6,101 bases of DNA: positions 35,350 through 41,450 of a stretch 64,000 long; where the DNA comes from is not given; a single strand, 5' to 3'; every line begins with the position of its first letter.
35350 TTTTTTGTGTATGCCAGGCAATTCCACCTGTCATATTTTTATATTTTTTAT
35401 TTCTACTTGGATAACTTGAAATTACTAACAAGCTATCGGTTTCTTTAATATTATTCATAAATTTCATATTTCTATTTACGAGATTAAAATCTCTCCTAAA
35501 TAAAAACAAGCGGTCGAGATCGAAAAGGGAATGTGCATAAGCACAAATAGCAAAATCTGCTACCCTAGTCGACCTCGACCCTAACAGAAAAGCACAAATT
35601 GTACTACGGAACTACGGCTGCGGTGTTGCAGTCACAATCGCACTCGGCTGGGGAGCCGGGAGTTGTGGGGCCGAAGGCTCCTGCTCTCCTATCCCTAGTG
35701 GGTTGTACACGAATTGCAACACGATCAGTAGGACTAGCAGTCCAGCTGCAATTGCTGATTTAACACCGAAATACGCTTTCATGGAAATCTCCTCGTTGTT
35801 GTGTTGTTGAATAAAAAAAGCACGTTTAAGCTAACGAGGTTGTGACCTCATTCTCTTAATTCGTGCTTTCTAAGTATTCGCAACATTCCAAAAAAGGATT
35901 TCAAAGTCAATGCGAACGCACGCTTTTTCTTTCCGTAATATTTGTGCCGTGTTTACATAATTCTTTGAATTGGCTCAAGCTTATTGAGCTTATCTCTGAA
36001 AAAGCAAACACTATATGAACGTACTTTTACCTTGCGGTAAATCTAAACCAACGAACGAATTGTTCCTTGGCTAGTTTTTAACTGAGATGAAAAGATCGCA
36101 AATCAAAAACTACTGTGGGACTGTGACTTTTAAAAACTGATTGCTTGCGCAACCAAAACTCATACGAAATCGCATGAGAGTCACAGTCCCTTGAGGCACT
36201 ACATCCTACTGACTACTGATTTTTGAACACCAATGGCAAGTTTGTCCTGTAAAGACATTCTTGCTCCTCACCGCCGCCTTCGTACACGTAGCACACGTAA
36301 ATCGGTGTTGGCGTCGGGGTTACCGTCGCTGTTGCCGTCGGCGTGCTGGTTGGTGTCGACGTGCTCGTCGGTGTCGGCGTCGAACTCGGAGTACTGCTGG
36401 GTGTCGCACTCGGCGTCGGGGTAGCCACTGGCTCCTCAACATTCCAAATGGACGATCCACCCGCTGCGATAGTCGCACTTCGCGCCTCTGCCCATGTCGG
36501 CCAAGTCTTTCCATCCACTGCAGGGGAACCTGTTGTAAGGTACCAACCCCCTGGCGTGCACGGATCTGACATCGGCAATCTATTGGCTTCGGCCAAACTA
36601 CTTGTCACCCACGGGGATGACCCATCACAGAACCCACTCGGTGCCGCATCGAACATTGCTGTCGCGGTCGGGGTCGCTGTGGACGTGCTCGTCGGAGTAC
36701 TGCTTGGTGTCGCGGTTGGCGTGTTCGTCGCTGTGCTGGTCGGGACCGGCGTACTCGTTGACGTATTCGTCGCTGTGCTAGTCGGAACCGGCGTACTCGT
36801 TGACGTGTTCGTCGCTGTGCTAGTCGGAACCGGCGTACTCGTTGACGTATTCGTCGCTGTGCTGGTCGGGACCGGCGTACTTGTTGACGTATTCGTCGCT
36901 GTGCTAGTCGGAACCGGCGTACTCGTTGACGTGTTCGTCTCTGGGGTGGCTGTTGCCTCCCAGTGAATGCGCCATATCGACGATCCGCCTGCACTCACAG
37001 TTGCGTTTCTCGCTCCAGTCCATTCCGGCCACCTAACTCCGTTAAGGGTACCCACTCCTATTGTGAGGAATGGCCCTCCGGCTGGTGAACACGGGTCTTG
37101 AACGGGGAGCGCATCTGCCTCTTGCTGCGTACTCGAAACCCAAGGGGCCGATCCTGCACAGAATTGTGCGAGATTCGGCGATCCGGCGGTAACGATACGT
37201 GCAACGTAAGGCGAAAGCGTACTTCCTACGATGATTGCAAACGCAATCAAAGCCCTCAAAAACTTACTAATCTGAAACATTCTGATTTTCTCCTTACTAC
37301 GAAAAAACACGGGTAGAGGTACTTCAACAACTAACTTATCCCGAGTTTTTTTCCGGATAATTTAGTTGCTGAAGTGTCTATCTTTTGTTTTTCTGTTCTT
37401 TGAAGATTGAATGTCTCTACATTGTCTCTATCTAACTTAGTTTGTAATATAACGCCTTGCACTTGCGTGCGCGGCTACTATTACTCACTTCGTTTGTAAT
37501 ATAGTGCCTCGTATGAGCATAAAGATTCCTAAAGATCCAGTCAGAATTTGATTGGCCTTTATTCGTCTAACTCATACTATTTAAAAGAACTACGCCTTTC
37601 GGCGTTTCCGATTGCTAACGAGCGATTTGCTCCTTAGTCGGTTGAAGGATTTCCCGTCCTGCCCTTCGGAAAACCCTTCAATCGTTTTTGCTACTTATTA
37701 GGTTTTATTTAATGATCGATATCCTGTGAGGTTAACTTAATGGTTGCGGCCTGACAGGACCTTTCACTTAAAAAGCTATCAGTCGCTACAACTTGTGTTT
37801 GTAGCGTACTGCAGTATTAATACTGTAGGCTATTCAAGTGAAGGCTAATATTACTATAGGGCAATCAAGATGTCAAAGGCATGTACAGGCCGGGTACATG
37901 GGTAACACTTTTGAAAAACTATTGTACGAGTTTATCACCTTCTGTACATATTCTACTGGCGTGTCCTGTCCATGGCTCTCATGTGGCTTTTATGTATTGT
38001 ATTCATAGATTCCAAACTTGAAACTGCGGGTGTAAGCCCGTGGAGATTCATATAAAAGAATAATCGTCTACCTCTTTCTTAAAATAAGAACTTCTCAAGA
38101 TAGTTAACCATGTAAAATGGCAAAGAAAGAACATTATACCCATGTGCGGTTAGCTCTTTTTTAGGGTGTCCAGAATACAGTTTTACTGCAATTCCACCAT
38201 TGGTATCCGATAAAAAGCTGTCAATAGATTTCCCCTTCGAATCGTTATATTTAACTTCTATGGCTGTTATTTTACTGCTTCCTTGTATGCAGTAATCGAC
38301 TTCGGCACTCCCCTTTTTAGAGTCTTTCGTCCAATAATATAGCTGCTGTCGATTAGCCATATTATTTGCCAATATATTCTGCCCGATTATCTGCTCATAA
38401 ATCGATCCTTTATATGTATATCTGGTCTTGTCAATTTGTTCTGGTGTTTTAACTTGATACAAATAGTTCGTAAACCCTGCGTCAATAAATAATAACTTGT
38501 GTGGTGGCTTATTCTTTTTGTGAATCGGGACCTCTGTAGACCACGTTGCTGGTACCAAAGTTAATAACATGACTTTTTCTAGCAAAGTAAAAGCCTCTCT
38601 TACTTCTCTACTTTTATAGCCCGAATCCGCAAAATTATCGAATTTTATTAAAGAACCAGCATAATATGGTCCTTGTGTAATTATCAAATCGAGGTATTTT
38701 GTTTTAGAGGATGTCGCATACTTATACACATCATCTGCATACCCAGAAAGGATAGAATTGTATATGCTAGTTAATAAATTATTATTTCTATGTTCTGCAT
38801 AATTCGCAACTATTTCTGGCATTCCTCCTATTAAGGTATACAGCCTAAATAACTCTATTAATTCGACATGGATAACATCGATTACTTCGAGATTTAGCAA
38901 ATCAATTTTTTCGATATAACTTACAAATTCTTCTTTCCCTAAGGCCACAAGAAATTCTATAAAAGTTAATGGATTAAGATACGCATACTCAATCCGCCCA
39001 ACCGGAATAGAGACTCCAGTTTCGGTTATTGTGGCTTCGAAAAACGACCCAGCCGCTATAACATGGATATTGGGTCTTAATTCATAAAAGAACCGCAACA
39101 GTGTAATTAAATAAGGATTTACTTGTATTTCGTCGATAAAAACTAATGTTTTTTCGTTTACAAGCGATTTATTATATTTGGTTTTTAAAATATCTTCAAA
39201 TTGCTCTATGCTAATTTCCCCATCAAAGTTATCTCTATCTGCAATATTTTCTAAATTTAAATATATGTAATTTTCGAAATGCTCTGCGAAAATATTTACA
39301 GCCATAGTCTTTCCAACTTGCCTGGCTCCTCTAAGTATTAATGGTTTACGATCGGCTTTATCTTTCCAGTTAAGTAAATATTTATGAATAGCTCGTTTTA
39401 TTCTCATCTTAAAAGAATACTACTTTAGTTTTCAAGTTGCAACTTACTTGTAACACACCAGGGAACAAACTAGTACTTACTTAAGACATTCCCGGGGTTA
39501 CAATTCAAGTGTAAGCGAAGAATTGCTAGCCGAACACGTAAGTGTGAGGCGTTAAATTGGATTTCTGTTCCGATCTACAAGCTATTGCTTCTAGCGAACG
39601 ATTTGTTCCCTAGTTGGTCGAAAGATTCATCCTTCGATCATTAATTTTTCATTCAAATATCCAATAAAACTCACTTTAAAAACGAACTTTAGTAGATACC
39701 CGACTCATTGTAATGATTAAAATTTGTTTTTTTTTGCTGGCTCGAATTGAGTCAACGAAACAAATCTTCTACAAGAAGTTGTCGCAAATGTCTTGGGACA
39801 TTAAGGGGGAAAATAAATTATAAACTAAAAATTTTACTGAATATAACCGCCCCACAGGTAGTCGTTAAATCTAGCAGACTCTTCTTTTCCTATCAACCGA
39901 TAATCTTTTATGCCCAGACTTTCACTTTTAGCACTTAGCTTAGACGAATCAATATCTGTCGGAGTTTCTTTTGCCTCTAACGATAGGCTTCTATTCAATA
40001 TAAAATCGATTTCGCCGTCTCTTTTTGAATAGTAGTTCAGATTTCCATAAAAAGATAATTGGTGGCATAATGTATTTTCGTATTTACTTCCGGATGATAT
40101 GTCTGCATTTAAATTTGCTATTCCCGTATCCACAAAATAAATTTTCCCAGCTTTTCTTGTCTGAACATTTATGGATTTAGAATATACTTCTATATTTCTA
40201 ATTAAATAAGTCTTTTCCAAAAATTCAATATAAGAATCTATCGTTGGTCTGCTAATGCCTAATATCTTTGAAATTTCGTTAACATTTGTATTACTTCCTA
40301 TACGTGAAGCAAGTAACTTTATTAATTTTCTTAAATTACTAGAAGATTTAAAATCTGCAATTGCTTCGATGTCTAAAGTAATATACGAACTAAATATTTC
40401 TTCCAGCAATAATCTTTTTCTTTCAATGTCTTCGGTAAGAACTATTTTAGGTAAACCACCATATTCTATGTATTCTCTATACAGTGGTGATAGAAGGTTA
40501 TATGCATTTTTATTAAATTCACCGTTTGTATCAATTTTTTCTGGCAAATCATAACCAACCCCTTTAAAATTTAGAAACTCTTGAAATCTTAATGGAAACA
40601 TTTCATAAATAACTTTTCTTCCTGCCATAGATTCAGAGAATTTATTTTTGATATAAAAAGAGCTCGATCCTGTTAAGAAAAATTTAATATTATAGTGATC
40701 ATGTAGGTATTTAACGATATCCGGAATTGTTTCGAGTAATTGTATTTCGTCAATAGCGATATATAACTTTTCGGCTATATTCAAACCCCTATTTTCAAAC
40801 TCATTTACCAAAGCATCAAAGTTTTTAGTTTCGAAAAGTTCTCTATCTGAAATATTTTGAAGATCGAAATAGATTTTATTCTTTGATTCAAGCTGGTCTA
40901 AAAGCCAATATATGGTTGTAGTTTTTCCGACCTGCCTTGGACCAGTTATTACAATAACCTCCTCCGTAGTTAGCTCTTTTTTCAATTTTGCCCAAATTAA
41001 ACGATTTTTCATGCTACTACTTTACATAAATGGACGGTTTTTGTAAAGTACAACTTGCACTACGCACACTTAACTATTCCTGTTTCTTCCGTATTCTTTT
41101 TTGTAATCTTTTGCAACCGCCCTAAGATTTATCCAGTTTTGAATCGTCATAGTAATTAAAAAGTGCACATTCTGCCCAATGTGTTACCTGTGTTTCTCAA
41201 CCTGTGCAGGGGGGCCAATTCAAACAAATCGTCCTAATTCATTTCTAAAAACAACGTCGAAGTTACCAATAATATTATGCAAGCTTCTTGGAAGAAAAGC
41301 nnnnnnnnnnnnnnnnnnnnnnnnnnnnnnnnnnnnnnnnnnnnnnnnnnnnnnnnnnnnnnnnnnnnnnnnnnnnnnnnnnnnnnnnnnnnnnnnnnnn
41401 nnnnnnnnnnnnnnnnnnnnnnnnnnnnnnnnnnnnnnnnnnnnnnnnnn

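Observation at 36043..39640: Conserved ~35-50-nt motif repeated in the long 5' regions of three consecutive island genes, differing only by transitions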

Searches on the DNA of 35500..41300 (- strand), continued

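Call 100: search_rna_families(source=window, start=37280, end=37900, threshold=evalue, max_evalue=10, show_alignments=2)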
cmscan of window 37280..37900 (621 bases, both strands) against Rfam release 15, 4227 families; matches with E-value up to 10: 10.
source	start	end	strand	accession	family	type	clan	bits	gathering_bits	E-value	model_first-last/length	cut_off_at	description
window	37404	37523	-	RF02890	SprC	Gene; sRNA;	-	21.1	100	1.1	1-153/153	no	Small pathogenicity island RNA C (srn_3610)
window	37301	37393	+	RF03598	MIR6024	Gene; miRNA;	-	18.9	72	0.46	1-99/99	no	MIR6024 microRNA precursor family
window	37780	37812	+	RF03706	mir-2253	Gene; miRNA;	-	18.2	47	0.68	12-45/57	no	mir-2253 microRNA precursor family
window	37303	37396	-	RF02436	SpF43_sRNA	Gene; sRNA;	-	17.3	70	1.5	1-99/99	no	Streptococcus sRNA SpF43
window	37309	37385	-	RF00785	mir-90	Gene; miRNA;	-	15.9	68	3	1-84/84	no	mir-90 microRNA precursor family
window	37803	37829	+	RF01104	SBWMV2_UPD-PKb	Cis-reg;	-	15.6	39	3.4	1-29/29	no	Pseudoknot of upstream pseudoknot domain (UPD) of the 3'UTR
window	37638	37685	+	RF03638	mir-1537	Gene; miRNA;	-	15.4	63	5.2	1-61/61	no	mir-1537 microRNA precursor family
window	37299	37397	+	RF02436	SpF43_sRNA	Gene; sRNA;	-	15.4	70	5.3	1-99/99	no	Streptococcus sRNA SpF43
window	37761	37844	+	RF03284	mir-4637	Gene; miRNA;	-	14.7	89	9.7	1-84/84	no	mir-4637 microRNA precursor family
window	37455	37482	+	RF01687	Acido-Lenti-1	Gene; sRNA;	-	13.4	37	2.3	1-46/46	no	Acido-Lenti-1 RNA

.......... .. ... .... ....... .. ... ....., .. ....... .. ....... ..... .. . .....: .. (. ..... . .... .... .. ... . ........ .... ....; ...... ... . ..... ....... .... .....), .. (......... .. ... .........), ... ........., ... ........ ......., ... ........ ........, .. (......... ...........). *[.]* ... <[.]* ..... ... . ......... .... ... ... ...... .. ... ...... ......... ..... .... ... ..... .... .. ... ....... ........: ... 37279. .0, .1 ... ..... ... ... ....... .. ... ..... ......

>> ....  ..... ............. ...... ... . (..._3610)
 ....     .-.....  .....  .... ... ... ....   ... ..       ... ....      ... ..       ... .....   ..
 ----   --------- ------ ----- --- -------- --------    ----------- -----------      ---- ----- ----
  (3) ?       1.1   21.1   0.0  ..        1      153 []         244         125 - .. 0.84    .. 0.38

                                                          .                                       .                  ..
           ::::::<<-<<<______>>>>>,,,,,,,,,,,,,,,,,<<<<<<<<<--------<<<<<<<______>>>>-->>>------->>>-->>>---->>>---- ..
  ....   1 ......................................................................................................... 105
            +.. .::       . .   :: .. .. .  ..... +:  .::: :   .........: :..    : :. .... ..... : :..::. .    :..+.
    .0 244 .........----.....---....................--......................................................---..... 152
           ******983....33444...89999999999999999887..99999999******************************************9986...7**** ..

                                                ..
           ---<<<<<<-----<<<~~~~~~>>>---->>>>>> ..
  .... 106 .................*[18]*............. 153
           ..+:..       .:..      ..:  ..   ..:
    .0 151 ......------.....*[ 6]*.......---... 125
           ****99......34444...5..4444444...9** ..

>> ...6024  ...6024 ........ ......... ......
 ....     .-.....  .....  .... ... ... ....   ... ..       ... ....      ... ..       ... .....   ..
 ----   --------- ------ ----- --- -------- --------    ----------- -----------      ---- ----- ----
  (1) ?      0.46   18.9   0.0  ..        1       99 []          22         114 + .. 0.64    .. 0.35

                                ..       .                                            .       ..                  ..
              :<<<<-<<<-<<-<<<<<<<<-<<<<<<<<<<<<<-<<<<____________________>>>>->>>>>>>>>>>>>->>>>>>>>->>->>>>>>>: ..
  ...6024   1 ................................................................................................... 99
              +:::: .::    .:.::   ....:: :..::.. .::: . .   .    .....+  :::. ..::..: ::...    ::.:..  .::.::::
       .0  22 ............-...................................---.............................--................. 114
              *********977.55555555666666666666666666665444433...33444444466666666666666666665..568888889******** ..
